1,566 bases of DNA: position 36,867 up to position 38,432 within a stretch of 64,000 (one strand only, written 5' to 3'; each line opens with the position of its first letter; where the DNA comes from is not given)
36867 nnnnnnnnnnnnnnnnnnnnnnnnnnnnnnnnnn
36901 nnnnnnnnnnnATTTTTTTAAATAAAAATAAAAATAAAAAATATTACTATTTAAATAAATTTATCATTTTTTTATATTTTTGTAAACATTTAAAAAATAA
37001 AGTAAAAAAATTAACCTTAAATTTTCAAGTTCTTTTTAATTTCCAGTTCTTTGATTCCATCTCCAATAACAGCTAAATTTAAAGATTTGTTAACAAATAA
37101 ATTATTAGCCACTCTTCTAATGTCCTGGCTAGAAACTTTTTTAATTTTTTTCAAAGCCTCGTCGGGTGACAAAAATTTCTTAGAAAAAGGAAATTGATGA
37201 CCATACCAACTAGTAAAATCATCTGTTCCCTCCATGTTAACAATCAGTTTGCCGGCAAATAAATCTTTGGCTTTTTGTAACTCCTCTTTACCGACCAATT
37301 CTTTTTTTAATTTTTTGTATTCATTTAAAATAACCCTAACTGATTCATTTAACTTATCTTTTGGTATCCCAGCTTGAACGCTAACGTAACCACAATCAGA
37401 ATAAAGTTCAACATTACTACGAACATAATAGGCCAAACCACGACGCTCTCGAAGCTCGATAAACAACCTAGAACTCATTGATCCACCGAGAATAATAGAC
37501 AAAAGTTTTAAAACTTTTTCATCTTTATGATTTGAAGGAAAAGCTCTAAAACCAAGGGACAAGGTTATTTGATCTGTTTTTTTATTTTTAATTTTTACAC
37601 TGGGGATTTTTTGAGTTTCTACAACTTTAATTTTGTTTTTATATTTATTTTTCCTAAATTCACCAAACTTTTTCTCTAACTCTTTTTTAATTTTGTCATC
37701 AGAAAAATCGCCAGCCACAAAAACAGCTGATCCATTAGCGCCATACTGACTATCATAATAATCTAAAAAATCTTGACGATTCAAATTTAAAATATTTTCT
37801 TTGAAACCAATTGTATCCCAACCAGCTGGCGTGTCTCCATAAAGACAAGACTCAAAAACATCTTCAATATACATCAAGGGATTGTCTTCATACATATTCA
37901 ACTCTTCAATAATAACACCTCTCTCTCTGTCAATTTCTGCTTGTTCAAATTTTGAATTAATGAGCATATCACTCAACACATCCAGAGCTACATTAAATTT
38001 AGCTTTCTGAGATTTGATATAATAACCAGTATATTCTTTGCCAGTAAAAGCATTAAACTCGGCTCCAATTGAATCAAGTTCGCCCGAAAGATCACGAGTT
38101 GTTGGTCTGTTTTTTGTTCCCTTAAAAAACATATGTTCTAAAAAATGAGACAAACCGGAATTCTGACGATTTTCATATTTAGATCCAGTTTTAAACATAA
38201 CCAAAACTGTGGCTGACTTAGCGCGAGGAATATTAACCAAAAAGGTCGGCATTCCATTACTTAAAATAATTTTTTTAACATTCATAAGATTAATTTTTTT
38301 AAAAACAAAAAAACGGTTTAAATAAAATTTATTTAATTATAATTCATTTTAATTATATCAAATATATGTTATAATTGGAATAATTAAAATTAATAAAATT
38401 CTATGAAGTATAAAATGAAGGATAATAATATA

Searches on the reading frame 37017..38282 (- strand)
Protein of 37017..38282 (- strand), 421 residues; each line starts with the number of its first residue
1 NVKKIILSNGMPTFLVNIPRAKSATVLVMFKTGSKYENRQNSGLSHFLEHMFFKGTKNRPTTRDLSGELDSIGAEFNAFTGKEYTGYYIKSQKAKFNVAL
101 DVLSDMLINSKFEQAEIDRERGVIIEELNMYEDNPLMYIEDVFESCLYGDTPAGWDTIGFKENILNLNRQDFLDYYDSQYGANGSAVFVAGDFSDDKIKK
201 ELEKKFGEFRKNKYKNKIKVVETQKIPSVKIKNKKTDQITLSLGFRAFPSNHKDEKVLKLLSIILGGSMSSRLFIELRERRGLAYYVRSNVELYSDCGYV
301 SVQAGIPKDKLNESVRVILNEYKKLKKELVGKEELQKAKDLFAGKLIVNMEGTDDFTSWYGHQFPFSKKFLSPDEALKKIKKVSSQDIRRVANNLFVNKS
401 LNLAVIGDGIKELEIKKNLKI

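Call 10: search_protein_families(library=pfam, proteins=[window:37017-38282:-], max_evalue=0.0001)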
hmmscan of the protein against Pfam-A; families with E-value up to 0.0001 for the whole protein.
window:37017-38282:- (421 aa): 2 families
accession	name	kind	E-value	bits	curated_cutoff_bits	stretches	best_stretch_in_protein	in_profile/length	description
PF05193.26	Peptidase_M16_C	-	3e-40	138.5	23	1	166-340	1-179/181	Peptidase M16 inactive domain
PF00675.25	Peptidase_M16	-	1.3e-37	129.4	22.3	1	16-152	5-140/149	Insulinase (Peptidase family M16)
